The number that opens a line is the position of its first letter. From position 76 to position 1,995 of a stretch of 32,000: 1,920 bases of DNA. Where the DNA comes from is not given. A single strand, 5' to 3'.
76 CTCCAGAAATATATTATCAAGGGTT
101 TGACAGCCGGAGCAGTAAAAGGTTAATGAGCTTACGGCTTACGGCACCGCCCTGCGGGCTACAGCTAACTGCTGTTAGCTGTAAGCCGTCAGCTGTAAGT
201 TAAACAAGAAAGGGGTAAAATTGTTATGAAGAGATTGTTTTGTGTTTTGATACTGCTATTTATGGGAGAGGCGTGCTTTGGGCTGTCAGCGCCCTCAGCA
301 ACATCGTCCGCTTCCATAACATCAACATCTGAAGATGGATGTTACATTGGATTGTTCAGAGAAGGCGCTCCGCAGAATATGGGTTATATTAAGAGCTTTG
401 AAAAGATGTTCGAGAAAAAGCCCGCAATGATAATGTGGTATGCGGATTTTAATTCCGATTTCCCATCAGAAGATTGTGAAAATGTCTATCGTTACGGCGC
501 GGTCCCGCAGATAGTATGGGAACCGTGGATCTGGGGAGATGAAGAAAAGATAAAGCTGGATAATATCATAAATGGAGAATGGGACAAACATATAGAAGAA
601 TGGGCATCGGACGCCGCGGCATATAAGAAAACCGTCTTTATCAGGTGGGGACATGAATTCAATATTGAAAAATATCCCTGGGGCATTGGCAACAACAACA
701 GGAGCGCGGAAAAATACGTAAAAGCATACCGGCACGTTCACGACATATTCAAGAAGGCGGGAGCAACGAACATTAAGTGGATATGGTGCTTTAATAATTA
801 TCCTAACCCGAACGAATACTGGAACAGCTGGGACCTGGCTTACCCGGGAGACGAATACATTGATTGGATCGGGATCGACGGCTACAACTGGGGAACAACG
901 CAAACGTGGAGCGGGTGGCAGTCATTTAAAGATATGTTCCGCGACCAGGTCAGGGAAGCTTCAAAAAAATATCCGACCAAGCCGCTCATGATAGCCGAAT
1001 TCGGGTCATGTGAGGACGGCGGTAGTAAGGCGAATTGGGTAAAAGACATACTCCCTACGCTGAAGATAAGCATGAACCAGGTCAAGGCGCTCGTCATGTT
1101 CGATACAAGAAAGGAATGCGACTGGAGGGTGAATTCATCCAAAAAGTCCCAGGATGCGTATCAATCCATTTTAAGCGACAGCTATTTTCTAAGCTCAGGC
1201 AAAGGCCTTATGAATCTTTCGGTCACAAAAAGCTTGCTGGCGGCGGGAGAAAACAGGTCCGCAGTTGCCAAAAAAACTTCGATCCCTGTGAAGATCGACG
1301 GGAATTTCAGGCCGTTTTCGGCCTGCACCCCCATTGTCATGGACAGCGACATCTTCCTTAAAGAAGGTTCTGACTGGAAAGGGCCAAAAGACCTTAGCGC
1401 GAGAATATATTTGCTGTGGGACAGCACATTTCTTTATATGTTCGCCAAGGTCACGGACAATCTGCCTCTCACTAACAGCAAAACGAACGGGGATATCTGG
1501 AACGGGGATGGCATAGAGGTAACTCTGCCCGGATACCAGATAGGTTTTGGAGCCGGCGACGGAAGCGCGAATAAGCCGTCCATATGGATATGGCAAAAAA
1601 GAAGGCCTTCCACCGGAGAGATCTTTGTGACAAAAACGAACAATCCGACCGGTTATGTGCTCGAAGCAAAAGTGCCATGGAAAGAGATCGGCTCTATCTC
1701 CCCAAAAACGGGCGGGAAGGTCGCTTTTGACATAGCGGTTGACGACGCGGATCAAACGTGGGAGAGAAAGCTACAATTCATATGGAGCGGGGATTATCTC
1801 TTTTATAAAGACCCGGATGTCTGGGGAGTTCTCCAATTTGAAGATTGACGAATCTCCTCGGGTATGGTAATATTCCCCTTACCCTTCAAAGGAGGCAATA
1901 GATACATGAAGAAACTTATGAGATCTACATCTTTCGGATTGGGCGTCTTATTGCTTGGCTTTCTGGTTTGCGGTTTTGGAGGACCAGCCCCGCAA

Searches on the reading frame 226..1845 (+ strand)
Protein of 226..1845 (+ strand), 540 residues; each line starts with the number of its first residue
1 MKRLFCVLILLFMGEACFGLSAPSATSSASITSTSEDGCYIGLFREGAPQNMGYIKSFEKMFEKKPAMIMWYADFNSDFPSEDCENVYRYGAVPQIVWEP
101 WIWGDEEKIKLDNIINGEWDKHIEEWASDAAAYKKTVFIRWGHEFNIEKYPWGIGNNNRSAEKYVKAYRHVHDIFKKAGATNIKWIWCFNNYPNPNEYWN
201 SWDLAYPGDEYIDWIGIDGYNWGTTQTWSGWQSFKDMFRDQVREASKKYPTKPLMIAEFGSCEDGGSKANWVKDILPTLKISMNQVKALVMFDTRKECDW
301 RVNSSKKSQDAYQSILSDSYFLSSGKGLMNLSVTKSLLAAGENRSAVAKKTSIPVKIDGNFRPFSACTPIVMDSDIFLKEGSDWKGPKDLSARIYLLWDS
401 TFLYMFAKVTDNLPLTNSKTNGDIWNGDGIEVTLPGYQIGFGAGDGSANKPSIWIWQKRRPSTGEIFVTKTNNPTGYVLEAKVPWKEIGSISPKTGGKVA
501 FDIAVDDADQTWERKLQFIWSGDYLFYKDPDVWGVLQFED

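Call 103: search_protein_families(library=pfam, proteins=[window:226-1845:+], max_evalue=1e-8)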
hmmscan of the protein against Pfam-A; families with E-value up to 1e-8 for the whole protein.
window:226-1845:+ (540 aa): 1 family
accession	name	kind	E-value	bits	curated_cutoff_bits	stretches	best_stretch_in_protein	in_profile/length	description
PF06452.16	CBM9_1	-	1.7e-16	61.1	23.4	1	380-538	22-182/185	Carbohydrate family 9 binding domain-like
